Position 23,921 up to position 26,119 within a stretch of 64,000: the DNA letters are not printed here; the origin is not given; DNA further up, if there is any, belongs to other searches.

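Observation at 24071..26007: Eukaryote/Thaumarchaeota-style long-form topoisomerase IB in a bacterial context, apparently near-leaderless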

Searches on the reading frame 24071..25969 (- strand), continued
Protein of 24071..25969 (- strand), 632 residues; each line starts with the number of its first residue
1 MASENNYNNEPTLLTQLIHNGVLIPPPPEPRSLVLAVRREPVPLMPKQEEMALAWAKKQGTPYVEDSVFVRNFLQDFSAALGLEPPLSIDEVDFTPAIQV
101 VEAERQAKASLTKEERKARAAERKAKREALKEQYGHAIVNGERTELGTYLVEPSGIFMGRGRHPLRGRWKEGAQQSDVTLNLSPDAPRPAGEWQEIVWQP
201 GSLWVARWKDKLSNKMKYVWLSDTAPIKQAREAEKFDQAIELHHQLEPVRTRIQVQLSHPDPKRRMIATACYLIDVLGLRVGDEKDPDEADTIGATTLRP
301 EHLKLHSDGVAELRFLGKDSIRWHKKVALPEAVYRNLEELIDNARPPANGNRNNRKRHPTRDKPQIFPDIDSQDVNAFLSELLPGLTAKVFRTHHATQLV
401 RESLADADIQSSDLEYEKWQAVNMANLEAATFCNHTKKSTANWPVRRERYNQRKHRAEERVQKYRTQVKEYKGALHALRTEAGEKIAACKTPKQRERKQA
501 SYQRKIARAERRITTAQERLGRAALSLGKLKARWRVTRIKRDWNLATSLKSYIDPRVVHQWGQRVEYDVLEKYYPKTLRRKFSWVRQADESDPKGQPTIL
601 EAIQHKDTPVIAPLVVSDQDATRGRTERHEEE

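Call 19: find_encoding_contigs(protein=P0019, flank=8000, max_places=2)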
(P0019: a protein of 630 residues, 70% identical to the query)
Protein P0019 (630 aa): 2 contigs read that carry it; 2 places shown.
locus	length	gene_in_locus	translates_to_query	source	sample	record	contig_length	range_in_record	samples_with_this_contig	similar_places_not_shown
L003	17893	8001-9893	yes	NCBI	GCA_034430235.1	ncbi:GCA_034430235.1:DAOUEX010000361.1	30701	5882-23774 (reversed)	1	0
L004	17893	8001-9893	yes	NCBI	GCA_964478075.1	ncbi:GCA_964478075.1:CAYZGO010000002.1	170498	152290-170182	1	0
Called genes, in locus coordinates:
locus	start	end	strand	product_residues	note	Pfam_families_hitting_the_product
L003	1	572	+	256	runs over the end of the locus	PF00557:Peptidase_M24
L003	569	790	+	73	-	-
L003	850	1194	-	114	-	PF13366:PDDEXK_3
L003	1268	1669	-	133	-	PF22296:bAvd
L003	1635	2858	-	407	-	PF00078:RVT_1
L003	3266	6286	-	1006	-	PF05729:NACHT, PF03781:FGE-sulfatase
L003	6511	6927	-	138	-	PF05168:HEPN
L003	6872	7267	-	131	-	PF01909:NTP_transf_2, PF18765:Polbeta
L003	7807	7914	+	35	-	-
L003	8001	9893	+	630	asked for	PF02919:Topoisom_I_N, PF01028:Topoisom_I, PF14370:Topo_C_assoc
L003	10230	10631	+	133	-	PF03551:PadR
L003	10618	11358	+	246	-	PF13938:DUF4213, PF04016:DUF364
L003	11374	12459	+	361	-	PF01883:FeS_assembly_P, PF01656:CbiA, PF10609:ParA, PF13614:AAA_31 (faint)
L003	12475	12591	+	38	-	-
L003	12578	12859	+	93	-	PF17253:DUF5320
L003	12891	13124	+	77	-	PF17253:DUF5320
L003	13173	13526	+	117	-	PF17253:DUF5320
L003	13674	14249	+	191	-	-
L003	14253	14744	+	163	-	PF02579:Nitro_FeMo-Co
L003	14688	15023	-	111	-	-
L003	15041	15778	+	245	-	PF03205:MobB, PF04060:FeS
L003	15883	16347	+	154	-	PF00037:Fer4 (weak), PF12797:Fer4_2 (weak), PF12837:Fer4_6 (weak), PF13237:Fer4_10, PF14697:Fer4_21 (weak), PF12838:Fer4_7, PF13187:Fer4_9, PF00037:Fer4 (weak), +3 more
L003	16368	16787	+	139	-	PF01592:NifU_N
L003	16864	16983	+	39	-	-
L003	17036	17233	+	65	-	PF09723:Zn_ribbon_8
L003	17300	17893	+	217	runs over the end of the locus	PF01209:Ubie_methyltran, PF10017:Methyltransf_33 (weak), PF13489:Methyltransf_23, PF01135:PCMT, PF13649:Methyltransf_25, PF13847:Methyltransf_31, PF08241:Methyltransf_11, PF08242:Methyltransf_12, +2 more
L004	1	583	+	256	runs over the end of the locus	PF00557:Peptidase_M24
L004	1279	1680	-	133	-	PF22296:bAvd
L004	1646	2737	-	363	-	PF00078:RVT_1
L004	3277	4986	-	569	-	PF03781:FGE-sulfatase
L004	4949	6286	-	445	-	-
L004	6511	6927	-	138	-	PF05168:HEPN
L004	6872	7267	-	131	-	PF01909:NTP_transf_2, PF18765:Polbeta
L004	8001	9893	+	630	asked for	PF02919:Topoisom_I_N, PF01028:Topoisom_I, PF14370:Topo_C_assoc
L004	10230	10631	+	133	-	PF03551:PadR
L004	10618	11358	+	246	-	PF13938:DUF4213, PF04016:DUF364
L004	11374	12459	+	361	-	PF01883:FeS_assembly_P, PF01656:CbiA, PF10609:ParA, PF13614:AAA_31 (faint)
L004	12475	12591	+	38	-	-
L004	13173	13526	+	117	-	PF17253:DUF5320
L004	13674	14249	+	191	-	-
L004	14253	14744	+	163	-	PF02579:Nitro_FeMo-Co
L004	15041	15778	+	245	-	PF03205:MobB, PF04060:FeS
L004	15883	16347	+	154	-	PF00037:Fer4 (weak), PF12797:Fer4_2 (weak), PF12837:Fer4_6 (weak), PF13237:Fer4_10, PF14697:Fer4_21 (weak), PF12838:Fer4_7, PF13187:Fer4_9, PF00037:Fer4 (weak), +3 more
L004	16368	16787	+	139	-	PF01592:NifU_N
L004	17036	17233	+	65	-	PF09723:Zn_ribbon_8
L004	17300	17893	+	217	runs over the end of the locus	PF01209:Ubie_methyltran, PF10017:Methyltransf_33 (weak), PF13489:Methyltransf_23, PF01135:PCMT, PF13649:Methyltransf_25, PF13847:Methyltransf_31, PF08241:Methyltransf_11, PF08242:Methyltransf_12, +2 more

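Call 20: find_encoding_contigs(protein=P0089, flank=8000, max_places=2)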
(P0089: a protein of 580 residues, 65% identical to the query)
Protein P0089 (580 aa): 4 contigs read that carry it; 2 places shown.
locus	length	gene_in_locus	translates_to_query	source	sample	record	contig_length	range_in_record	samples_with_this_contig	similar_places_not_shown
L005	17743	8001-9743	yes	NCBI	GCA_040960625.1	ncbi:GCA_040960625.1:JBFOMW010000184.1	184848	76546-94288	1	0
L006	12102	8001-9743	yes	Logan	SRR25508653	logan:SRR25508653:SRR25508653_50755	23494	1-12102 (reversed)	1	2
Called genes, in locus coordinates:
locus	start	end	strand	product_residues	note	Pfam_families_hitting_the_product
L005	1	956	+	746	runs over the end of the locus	PF08487:VIT, PF13757:VIT_2 (faint), PF05762:VWA_CoxE (weak), PF00092:VWA, PF13519:VWA_2, PF13768:VWA_3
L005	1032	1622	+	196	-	PF01476:LysM, PF23473:LysM3_LYK4_5 (weak)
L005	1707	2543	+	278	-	PF23473:LysM3_LYK4_5 (faint), PF01476:LysM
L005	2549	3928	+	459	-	PF07969:Amidohydro_3 (weak), PF01979:Amidohydro_1, PF07969:Amidohydro_3 (weak)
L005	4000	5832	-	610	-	PF02730:AFOR_N, PF01314:AFOR_C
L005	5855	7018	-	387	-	PF00465:Fe-ADH, PF13685:Fe-ADH_2, PF25137:ADH_Fe_C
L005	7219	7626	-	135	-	PF02036:SCP2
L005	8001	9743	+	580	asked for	PF02919:Topoisom_I_N, PF01028:Topoisom_I, PF14370:Topo_C_assoc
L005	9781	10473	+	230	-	PF01168:Ala_racemase_N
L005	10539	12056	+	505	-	PF00370:FGGY_N, PF02782:FGGY_C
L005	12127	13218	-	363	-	PF04015:DUF362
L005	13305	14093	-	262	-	PF03372:Exo_endo_phos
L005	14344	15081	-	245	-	PF00005:ABC_tran, PF13304:AAA_21 (faint), PF12399:BCA_ABC_TP_C (faint)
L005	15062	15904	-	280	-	PF00005:ABC_tran, PF13304:AAA_21 (faint), PF12399:BCA_ABC_TP_C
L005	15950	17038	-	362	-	PF02653:BPD_transp_2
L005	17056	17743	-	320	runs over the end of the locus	PF02653:BPD_transp_2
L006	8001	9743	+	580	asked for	PF02919:Topoisom_I_N, PF01028:Topoisom_I, PF14370:Topo_C_assoc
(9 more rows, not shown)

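Call 21: find_encoding_contigs(protein=P0010, flank=8000, max_places=2)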
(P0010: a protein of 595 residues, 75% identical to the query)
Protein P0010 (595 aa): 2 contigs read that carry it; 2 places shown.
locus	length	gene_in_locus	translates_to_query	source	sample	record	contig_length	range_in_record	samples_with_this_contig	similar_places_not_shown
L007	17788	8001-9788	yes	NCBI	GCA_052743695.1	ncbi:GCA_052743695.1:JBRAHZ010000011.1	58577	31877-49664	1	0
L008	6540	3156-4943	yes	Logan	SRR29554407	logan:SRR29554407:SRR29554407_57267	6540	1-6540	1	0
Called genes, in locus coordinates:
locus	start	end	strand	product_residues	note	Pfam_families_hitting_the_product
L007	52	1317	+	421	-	PF07690:MFS_1, PF12832:MFS_1_like, PF00083:Sugar_tr (weak), PF07690:MFS_1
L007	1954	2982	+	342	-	PF02912:Phe_tRNA-synt_N, PF01409:tRNA-synt_2d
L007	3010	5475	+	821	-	PF01588:tRNA_bind, PF03483:B3_4, PF03484:B5, PF17759:tRNA_synthFbeta, PF03147:FDX-ACB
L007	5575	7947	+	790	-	PF00488:MutS_V, PF20297:MSSS, PF01713:Smr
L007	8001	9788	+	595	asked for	PF02919:Topoisom_I_N, PF01028:Topoisom_I, PF14370:Topo_C_assoc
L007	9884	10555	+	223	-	PF01168:Ala_racemase_N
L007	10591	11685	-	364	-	PF04015:DUF362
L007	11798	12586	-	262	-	PF03372:Exo_endo_phos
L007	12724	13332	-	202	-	PF00702:Hydrolase, PF13419:HAD_2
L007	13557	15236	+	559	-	PF03853:YjeF_N, PF01256:Carb_kinase, PF08543:Phos_pyr_kin (faint)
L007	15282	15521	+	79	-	PF06107:DUF951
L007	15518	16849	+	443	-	PF05977:MFS_3, PF07690:MFS_1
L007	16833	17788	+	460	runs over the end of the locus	PF10396:TrmE_N, PF12631:MnmE_helical, PF00009:GTP_EFTU (weak), PF00350:Dynamin_N (faint), PF01926:MMR_HSR1, PF02421:FeoB_N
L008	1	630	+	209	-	?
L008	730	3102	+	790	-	PF00488:MutS_V, PF20297:MSSS, PF01713:Smr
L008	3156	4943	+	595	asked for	PF02919:Topoisom_I_N, PF01028:Topoisom_I, PF14370:Topo_C_assoc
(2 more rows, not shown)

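Call 30: search_solved_structures(query=window:24071-25969:-, max_evalue=1e-60, show_alignments=3)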
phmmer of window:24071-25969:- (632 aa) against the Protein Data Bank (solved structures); distinct sequences matched with E-value up to 1e-60: 12.
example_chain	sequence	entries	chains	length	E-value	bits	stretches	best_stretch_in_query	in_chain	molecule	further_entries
6z01_A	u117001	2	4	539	5.6e-129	434.6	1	16-481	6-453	DNA topoisomerase I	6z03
2b9s_A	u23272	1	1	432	1.3e-64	222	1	16-437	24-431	topoisomerase I-like protein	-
1rrj_A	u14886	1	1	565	5.9e-63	216.6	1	17-590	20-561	DNA topoisomerase I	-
1seu_A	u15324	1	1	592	6.7e-63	216.4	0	17-590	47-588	DNA topoisomerase I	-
1nh3_A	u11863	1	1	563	1.3e-62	215.4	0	17-590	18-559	DNA topoisomerase I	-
1k4s_A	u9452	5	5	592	1.5e-62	215.2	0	17-590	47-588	DNA topoisomerase I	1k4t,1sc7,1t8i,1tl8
1a31_A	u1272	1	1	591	1.5e-62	215.2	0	17-590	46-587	PROTEIN (TOPOISOMERASE I)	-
1lpq_A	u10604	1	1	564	3.2e-62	214.2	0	17-590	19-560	DNA topoisomerase I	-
1a35_A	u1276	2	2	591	3.6e-62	214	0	17-590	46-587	PROTEIN (DNA TOPOISOMERASE I) | TOPOISOMERASE I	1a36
1ej9_A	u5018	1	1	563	8.4e-62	212.8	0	17-590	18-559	DNA TOPOISOMERASE I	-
1r49_A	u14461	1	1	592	9.3e-62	212.6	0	17-590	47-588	DNA topoisomerase I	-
1rr8_C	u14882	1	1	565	2.6e-61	211.1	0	17-590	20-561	DNA topoisomerase I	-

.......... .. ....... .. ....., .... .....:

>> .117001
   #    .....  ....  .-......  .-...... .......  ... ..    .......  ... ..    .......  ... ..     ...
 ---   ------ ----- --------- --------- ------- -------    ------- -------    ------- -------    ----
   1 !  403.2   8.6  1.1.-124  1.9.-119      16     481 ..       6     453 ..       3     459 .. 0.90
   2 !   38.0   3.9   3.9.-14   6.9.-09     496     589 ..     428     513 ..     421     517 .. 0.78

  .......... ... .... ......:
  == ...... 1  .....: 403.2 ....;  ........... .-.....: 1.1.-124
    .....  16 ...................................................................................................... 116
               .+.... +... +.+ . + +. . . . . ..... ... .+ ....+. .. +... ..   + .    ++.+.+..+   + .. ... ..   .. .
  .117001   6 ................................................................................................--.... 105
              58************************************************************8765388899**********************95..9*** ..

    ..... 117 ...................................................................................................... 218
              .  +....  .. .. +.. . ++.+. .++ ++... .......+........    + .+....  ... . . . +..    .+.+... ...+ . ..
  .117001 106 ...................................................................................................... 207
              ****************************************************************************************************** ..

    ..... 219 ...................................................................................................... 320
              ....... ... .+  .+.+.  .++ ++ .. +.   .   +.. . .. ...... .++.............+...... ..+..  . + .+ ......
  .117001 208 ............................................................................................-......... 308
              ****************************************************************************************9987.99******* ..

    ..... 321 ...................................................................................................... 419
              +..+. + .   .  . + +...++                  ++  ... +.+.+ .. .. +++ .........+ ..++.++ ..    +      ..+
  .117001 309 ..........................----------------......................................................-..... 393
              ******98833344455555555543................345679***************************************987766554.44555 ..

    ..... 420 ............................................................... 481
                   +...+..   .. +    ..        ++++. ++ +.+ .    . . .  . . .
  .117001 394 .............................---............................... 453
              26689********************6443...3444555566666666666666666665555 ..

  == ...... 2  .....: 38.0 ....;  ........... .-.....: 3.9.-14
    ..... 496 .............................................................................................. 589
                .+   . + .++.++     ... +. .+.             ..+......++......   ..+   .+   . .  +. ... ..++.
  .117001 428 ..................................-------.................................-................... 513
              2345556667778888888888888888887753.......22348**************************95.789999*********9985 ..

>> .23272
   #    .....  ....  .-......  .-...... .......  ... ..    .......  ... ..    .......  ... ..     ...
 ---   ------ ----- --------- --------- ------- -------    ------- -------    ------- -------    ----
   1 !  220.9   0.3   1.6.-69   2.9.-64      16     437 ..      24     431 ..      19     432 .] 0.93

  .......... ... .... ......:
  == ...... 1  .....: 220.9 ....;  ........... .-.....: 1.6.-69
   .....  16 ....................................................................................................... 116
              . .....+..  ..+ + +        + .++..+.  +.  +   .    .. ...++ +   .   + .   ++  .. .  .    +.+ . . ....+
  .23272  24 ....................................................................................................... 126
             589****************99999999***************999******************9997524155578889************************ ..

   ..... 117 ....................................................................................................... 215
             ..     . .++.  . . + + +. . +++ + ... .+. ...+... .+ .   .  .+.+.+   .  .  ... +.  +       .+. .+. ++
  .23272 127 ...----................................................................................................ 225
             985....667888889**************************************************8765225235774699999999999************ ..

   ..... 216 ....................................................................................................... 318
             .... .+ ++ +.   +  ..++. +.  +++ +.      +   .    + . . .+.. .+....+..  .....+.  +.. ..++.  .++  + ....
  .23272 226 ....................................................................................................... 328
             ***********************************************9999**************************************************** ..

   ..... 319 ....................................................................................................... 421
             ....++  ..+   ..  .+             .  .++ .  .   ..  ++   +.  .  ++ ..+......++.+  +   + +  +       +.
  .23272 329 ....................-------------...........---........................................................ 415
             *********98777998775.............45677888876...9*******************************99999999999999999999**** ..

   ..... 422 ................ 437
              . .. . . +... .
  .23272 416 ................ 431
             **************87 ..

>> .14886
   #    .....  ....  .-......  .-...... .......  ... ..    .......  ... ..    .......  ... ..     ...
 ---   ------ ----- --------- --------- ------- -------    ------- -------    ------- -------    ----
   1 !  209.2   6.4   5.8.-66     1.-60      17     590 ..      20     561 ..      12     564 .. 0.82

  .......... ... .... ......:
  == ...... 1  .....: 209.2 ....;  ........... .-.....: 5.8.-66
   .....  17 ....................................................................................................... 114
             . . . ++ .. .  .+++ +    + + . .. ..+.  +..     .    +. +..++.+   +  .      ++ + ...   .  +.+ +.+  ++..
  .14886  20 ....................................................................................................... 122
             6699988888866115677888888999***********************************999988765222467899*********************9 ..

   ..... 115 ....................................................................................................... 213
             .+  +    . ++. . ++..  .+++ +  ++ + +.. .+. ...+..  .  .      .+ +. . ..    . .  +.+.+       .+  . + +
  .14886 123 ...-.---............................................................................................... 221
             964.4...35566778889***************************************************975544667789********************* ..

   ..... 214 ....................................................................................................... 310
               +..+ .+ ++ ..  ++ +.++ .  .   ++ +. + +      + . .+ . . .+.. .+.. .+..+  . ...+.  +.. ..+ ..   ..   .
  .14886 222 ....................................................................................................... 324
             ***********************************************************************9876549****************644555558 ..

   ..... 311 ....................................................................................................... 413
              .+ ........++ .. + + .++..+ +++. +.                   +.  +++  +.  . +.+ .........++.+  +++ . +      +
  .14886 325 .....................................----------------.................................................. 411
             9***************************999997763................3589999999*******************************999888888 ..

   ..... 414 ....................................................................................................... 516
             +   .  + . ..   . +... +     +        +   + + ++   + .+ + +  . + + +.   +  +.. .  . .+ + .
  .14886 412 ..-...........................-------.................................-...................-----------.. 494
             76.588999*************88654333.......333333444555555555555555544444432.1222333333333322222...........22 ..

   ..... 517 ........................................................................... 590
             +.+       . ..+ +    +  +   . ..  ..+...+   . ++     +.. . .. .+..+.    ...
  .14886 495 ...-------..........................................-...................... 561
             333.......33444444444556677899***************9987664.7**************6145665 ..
